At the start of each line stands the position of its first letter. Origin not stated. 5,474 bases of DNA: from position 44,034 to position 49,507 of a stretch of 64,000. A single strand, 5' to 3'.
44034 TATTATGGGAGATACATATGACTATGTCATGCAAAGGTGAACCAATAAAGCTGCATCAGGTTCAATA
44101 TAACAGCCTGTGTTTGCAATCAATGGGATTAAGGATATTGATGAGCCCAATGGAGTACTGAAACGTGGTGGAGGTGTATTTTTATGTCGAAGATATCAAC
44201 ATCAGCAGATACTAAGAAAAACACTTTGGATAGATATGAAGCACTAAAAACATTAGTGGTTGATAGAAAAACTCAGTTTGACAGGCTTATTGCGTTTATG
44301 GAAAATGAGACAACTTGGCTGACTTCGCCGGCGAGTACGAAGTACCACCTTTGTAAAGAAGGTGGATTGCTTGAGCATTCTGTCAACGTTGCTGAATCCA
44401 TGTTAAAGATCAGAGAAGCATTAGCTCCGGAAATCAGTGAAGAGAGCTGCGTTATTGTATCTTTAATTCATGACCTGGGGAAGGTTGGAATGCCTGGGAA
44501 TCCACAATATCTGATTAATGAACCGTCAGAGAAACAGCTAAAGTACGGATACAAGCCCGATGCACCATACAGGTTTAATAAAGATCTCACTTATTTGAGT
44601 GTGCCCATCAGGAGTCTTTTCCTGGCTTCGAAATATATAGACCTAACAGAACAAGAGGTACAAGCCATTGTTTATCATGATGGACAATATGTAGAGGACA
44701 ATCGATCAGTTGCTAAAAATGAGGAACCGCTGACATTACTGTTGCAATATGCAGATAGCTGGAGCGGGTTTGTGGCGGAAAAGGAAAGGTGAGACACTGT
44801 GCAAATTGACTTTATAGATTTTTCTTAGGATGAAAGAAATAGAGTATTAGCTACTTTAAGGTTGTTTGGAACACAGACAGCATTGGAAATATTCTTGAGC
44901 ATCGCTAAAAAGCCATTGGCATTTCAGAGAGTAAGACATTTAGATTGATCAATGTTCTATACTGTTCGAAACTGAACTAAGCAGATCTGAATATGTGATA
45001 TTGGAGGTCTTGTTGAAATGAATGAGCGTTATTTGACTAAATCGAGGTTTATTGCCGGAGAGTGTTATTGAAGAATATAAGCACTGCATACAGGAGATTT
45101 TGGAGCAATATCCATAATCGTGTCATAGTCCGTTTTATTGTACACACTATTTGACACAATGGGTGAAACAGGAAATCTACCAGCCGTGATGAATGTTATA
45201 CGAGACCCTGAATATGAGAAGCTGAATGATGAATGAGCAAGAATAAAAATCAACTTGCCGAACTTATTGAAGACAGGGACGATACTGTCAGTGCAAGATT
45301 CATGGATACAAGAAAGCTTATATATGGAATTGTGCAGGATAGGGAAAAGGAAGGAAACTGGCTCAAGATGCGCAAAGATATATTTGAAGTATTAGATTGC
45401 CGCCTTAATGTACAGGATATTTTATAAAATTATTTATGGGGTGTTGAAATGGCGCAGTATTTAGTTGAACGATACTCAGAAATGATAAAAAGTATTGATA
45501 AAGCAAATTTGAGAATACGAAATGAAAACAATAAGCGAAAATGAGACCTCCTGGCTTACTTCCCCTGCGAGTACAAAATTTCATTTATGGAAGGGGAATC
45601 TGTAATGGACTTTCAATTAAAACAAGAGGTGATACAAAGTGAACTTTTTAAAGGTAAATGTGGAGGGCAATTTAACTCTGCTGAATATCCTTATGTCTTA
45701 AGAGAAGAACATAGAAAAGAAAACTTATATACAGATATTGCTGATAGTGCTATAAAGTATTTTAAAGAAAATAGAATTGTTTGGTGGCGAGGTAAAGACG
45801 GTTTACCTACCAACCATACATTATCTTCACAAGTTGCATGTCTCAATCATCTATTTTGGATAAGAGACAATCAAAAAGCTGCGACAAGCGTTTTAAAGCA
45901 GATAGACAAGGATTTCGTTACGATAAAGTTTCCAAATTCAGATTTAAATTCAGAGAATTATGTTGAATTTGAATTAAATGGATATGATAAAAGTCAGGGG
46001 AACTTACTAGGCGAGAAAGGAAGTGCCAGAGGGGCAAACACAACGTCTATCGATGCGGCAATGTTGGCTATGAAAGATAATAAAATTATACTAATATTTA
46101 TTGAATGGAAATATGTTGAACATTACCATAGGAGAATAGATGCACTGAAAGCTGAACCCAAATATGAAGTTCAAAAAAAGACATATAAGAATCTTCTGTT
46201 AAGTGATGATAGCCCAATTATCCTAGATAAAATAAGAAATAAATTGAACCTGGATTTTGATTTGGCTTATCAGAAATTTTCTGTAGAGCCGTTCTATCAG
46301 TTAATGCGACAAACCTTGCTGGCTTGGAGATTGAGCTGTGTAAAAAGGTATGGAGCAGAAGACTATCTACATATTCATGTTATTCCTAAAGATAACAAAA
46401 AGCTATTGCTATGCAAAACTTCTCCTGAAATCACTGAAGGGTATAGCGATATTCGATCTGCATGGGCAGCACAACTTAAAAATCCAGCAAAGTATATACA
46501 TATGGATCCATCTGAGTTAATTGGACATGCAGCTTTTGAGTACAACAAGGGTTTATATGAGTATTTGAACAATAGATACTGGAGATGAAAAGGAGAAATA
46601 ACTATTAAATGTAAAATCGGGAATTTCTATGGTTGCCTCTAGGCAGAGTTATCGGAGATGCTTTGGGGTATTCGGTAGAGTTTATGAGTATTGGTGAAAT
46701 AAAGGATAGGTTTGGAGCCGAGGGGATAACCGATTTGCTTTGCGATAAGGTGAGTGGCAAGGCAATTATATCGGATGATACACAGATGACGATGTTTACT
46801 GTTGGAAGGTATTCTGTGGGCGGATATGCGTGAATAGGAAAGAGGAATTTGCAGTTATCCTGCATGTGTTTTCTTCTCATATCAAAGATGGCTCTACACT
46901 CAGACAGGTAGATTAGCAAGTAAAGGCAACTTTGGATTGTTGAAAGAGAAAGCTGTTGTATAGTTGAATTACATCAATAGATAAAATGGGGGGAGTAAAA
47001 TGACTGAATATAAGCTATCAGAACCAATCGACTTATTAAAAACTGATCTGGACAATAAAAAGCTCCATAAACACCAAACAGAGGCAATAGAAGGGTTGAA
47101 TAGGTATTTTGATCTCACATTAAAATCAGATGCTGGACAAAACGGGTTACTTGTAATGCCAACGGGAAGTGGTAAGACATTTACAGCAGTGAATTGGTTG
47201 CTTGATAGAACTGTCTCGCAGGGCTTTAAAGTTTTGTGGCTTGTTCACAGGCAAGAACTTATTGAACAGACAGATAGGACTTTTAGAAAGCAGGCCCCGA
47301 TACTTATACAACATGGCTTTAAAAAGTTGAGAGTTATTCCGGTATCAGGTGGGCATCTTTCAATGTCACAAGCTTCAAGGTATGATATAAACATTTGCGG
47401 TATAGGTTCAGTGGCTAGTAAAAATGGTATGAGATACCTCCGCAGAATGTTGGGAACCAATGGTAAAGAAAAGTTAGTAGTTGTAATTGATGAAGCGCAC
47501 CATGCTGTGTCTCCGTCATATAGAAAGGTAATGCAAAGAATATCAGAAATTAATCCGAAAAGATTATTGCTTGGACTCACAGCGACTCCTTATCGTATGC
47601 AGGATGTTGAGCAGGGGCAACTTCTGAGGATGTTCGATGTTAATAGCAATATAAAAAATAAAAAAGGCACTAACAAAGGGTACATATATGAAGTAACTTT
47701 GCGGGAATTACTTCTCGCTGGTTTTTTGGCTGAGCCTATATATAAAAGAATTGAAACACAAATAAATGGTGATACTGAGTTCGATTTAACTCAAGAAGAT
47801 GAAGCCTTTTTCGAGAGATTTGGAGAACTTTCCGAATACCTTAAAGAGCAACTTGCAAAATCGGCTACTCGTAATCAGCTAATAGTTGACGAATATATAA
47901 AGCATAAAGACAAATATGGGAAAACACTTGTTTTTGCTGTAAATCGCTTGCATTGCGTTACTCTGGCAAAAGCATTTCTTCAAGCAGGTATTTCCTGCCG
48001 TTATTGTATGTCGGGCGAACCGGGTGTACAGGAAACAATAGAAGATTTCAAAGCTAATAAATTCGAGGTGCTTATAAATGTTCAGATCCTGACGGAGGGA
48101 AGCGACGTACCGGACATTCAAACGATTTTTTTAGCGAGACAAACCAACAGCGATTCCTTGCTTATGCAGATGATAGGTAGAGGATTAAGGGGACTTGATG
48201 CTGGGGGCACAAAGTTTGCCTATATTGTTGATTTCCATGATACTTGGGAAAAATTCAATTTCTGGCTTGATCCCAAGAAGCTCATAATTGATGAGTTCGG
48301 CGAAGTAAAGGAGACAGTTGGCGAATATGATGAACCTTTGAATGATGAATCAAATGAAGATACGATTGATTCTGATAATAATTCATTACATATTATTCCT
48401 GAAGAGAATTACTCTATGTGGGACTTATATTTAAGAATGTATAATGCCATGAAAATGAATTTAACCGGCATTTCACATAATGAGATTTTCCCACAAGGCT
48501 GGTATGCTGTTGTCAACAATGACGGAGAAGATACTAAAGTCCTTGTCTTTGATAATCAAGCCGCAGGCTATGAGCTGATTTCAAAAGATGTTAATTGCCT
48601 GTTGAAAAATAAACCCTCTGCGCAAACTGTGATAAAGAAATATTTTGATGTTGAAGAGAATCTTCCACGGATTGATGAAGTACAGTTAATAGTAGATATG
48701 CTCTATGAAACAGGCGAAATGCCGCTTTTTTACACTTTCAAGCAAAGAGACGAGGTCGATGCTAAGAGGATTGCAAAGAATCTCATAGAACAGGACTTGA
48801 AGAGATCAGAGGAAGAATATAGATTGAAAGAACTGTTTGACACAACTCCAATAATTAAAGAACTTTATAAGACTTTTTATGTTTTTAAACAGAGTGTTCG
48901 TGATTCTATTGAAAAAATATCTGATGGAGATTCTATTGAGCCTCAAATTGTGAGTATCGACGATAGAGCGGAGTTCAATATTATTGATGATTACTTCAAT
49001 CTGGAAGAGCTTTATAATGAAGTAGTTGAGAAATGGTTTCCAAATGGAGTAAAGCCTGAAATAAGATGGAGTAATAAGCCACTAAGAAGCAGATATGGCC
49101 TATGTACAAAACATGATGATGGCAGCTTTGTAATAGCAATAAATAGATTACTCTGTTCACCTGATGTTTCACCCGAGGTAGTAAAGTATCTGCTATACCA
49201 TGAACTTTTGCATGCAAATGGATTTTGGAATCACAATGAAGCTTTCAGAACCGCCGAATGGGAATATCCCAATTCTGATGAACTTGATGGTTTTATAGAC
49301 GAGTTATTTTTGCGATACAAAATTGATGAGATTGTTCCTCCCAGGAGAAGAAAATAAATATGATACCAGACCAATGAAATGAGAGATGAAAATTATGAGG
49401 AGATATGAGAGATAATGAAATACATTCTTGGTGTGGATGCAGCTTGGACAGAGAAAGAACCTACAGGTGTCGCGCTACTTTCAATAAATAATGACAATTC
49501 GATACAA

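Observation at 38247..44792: DEDDh exonuclease - MazG - Vsr/DUF559-SF2 helicase - YhaM-type HD hydrolase: candidate multi-gene anti-phage system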

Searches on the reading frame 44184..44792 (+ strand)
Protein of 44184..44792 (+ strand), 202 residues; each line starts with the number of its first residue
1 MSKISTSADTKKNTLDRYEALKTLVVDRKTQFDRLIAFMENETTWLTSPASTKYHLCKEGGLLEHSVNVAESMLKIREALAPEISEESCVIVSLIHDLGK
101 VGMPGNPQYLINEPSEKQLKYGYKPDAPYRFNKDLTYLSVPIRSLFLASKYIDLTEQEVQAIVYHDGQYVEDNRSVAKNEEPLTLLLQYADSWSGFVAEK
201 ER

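Call 6: search_protein_families(library=pfam, proteins=[window:44184-44792:+], max_evalue=0.01)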
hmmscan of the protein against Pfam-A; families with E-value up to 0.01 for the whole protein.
window:44184-44792:+ (202 aa): 2 families
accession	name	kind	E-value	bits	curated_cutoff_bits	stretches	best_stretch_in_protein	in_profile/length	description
PF01966.28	HD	-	0.00013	22.7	22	1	63-105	2-43/116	HD domain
PF07514.17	TraI_2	-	0.0062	16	23.9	0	48-81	52-85/324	Putative helicase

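Call 7: search_protein_families(library=padloc, proteins=[window:44184-44792:+], max_evalue=0.01)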
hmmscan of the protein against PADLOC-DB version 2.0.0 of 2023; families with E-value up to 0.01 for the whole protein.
window:44184-44792:+ (202 aa): 2 families
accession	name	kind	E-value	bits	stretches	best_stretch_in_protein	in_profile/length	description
PDLC01254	Cas3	-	0.0046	15.2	1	62-101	9-45/164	CAS-I; effector_G3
PDLC00940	Cas3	-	0.0085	14.3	0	62-101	1-45/178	CRISPR-associated endonuclease Cas3-HD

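Call 15: search_protein_families(library=ncbifam, proteins=[window:44184-44792:+], max_evalue=0.01)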
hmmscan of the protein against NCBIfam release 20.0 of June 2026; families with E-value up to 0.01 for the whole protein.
window:44184-44792:+ (202 aa): 1 family
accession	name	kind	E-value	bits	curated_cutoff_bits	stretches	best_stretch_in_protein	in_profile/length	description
NF041494.1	MobH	equivalog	0.0017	17.3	200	1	49-80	51-82/340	MobH family relaxase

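Call 55: find_encoding_contigs(protein=window:44184-44792:+, flank=8000, max_places=5)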
Protein window:44184-44792:+ (202 aa): 3 contigs read that carry it; 1 place shown.
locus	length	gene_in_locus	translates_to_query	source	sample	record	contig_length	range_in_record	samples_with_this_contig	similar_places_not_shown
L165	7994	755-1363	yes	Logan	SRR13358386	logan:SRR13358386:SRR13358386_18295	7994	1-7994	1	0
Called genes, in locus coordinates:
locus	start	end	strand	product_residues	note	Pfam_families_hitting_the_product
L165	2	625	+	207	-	?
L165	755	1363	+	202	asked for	-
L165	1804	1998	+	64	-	-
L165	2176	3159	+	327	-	PF22558:REase-ARP, PF20796:PDDEXK_13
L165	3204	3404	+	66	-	PF03747:ADP_ribosyl_GH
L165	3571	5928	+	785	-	PF00270:DEAD, PF04851:ResIII, PF18766:SWI2_SNF2, PF00271:Helicase_C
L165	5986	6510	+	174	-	-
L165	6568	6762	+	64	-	-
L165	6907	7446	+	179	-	-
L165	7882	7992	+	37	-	?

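Call 70: search_dna_similar(query=window:44184-44792:+, collection=phages, mode=protein, max_rows=12)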
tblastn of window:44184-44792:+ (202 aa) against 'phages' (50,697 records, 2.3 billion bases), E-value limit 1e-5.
Records with a match: 40; places in all: 40; records where one place covers at least 80% of the query: 26.
Best place of each record, by identity: <60% 40.
By first word of the organism name: Prevotella 15; Bacteriophage 11; Faecalibacterium 5; Flavobacterium 4; Streptococcus 3; Dulem 1; Clostridium 1.
By host as written in the record: Prevotella sp. 15; - 11; Flavobacterium sp. LMO8 4; Faecalibacterium prausnitzii 4; Streptococcus pneumoniae strain R6 2; Streptococcus pneumoniae R6 1; Propithecus coquereli 1; Faecalibacterium sp. L2-61 1; and 1 more.
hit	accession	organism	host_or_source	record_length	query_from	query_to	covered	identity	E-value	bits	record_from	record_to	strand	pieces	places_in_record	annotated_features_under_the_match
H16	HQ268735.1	Streptococcus phage Dp-1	Streptococcus pneumoniae strain R6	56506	3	201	99%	31.9%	7e-18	86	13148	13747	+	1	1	hypothetical protein (x2) | ribosome_binding_site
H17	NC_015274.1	Streptococcus phage Dp-1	Streptococcus pneumoniae strain R6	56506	3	201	99%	31.9%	7e-18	86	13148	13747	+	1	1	metal-dependent phosphohydrolase | hypothetical protein | ribosome_binding_site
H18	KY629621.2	Streptococcus virus MS1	Streptococcus pneumoniae R6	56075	14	201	93%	33.2%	5e-19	90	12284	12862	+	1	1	metal dependent phosphohydrolase | hypothetical protein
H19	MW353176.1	Flavobacterium phage vB_FspM_immuto_3-5A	Flavobacterium sp. LMO8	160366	14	200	93%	33.2%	1e-14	77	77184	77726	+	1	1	phosphohydrolase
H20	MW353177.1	Flavobacterium phage vB_FspM_immuto_13-6C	Flavobacterium sp. LMO8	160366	14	200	93%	33.2%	1e-14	77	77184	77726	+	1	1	phosphohydrolase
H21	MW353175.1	Flavobacterium phage vB_FspM_immuto_2-6A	Flavobacterium sp. LMO8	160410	14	200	93%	33.2%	1e-14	77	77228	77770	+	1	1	phosphohydrolase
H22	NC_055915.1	Flavobacterium phage vB_FspM_immuto_2-6A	Flavobacterium sp. LMO8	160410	14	200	93%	33.2%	1e-14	77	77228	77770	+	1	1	phosphohydrolase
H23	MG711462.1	Faecalibacterium phage FP_Epona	Faecalibacterium prausnitzii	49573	11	201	95%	27.1%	1e-10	66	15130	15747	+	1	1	hypothetical protein (x2)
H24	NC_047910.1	Faecalibacterium phage FP_Epona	Faecalibacterium prausnitzii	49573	11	201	95%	27.1%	1e-10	66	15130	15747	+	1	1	HD domain-containing protein | hypothetical protein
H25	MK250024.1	Prevotella phage Lak-B5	Prevotella sp.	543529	16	201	92%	27.5%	5e-14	76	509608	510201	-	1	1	record has no annotation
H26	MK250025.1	Prevotella phage Lak-B6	Prevotella sp.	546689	16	201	92%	27.5%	5e-14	76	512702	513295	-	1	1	record has no annotation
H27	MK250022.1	Prevotella phage Lak-B3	Prevotella sp.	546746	16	201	92%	27.5%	5e-14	76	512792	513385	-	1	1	record has no annotation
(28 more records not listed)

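Call 72: search_solved_structures(query=window:44184-44792:+, max_evalue=1)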
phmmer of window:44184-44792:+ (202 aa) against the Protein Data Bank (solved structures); distinct sequences matched with E-value up to 1: 1.
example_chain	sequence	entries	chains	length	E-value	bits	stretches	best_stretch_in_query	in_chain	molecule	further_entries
9h3f_A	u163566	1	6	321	0.015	18.3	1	32-103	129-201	3'-5' exoribonuclease YhaM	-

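Call 73: search_protein_families(library=phrogs, proteins=[window:44184-44792:+], max_evalue=0.001)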
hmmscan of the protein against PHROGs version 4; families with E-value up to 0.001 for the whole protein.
window:44184-44792:+ (202 aa): 2 families
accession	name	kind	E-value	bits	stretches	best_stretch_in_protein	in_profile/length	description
phrog_28876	-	other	2.2e-23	83.7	1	17-201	7-196/435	metal-dependent phosphohydrolase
phrog_5889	-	unknown function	2.9e-21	77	1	34-194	36-192/242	-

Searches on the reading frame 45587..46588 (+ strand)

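Call 6: search_protein_families(library=pfam, proteins=[window:45587-46588:+], max_evalue=0.01)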
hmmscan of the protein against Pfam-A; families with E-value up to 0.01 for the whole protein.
window:45587-46588:+ (333 aa): 2 families
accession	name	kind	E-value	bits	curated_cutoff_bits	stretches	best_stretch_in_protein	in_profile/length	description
PF22558.3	REase-ARP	-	1.7e-39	136.5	27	1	24-332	15-270/270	Restriction Endonuclease associating with ARP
PF20796.3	PDDEXK_13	-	1.4e-08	34.9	27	1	75-272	82-241/290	PD-(D/E)XK nuclease superfamily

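Call 7: search_protein_families(library=padloc, proteins=[window:45587-46588:+], max_evalue=0.01)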
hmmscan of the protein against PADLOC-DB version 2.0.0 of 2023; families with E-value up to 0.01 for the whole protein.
window:45587-46588:+ (333 aa): 0 families

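Call 15: search_protein_families(library=ncbifam, proteins=[window:45587-46588:+], max_evalue=0.01)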
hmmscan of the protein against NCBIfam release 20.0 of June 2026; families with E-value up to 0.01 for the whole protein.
window:45587-46588:+ (333 aa): 0 families

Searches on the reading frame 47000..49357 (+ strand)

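Call 6: search_protein_families(library=pfam, proteins=[window:47000-49357:+], max_evalue=0.01)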
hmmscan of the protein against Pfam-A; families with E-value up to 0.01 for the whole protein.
window:47000-49357:+ (785 aa): 6 families
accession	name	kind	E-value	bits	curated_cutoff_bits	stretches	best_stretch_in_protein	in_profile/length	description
PF04851.21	ResIII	-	3.5e-25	89.3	22.5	1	20-199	2-164/164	Type III restriction enzyme, res subunit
PF00270.35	DEAD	-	1.1e-13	51.8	26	1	45-198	13-161/167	DEAD/DEAH box helicase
PF00271.37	Helicase_C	-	2.6e-10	40.9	23.5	1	296-397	6-108/110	Helicase conserved C-terminal domain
PF18766.7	SWI2_SNF2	-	3.3e-10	40.4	26.7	1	42-204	14-162/221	SWI2/SNF2 ATPase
PF01863.23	YgjP-like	-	0.0024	18.4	26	1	668-750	112-187/207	YgjP-like, metallopeptidase domain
PF13401.12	AAA_22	-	0.0027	18.5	27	0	47-181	6-104/130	AAA domain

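Call 7: search_protein_families(library=padloc, proteins=[window:47000-49357:+], max_evalue=0.01)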
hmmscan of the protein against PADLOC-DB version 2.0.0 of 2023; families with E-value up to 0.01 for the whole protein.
window:47000-49357:+ (785 aa): 19 families
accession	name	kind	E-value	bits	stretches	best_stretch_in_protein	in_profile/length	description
PDLC02707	PbeA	-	1.8e-26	91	1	18-412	249-629/672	PbeA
PDLC03659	mREase_IV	-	3.6e-23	79.4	1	47-402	240-557/945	Type IV methyl-directed restriction enzyme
PDLC02706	PbeA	-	5.2e-17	59.7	2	46-248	285-473/722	PbeA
PDLC02704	PbeA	-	8.5e-17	58.9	1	20-412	253-643/682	PbeA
PDLC03658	mREase_IV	-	1.3e-14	50.9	2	304-416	449-561/953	Type IV methyl-directed restriction enzyme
PDLC03049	REase_I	-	1.7e-13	47.5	1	45-458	185-587/807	Type I restriction enzyme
PDLC02703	PbeA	-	5.9e-12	43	1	23-413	248-614/626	PbeA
PDLC03047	REase_I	-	3.6e-10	36.2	1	43-397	360-702/1107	Type I restriction enzyme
PDLC03597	REase_MTase_IIG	-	2e-09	33.5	2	18-100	164-242/1646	Type IIG restriction enzyme-methyltransferase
PDLC03928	PsyrT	-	5.5e-08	29.6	1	296-400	233-337/689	-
PDLC03042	REase_I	-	1.5e-07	27.2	2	46-95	464-514/1170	Type I restriction enzyme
PDLC03051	REase_MTase_I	-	1.2e-06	23.9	1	20-99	176-251/1591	Type I restriction enzyme-methyltransferase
PDLC02870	DpdF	-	9.4e-05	19.1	0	305-397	225-319/534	DpdF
PDLC01765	Cas3c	-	0.0002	18.4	1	51-98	188-236/612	-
PDLC01252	Cas3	-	0.00032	18.2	1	51-205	4-163/324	CAS-I; effector_G3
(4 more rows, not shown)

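Call 15: search_protein_families(library=ncbifam, proteins=[window:47000-49357:+], max_evalue=0.01)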
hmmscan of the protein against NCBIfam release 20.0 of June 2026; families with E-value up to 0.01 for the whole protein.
window:47000-49357:+ (785 aa): 15 families
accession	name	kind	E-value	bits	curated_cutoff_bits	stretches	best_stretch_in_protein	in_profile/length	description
NF053632.1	heli_RadD_YejH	equivalog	2.1e-33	115.5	720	1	21-412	2-354/573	DNA repair helicase RadD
NF046051.1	restrict_EcoAI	equivalog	2.4e-22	79.1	550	1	49-445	180-562/768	EcoAI/FtnUII family type I restriction enzme subunit R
TIGR04095.1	dnd_restrict_1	equivalog_domain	4.1e-16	59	600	1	44-412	22-395/451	DNA phosphorothioation system restriction enzyme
NF008521.0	PRK11448.1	equivalog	8.3e-15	53.9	729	2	293-452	683-854/1123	type I restriction-modification system endonuclease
NF010337.0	PRK13766.1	equivalog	1.2e-11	43.5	610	1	34-197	17-173/781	Hef nuclease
NF003673.1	PRK05298.1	equivalog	8.4e-08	31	743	1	294-400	431-544/653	excinuclease ABC subunit UvrB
NF053636.1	DDHlcsCsdAPsy1082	equivalog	1.4e-06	27.1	890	1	294-395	232-334/512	DEAD/DEAH box helicase CsdA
TIGR00631.1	uvrb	equivalog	1.9e-06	26.4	750.1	1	295-399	432-543/658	excinuclease ABC subunit UvrB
NF008394.0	PRK11192.1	equivalog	4.4e-05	22.5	507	1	298-402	240-345/441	ATP-dependent RNA helicase SrmB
NF038317.1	DISARM_DrmD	equivalog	9.6e-05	20.9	610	1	132-289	210-376/1021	DISARM system SNF2-like helicase DrmD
NF001308.0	PRK00254.1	equivalog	0.00065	18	1216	1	41-195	32-177/720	ATP-dependent DNA helicase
NF046055.1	restr_BPTD_3080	equivalog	0.0012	16.8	800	0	357-397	576-616/970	BPTD_3080 family restriction endonuclease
TIGR04121.1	DEXH_lig_assoc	equivalog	0.0028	15.4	850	0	42-83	24-70/804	ligase-associated DNA damage response DEXH box helicase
NF041062.1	DpdE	equivalog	0.0037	15.2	500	0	158-213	251-313/1048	protein DpdE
NF053711.1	RNA_heli_RhlE1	exception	0.0066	15.2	750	0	300-376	238-316/434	RNA helicase RhlE1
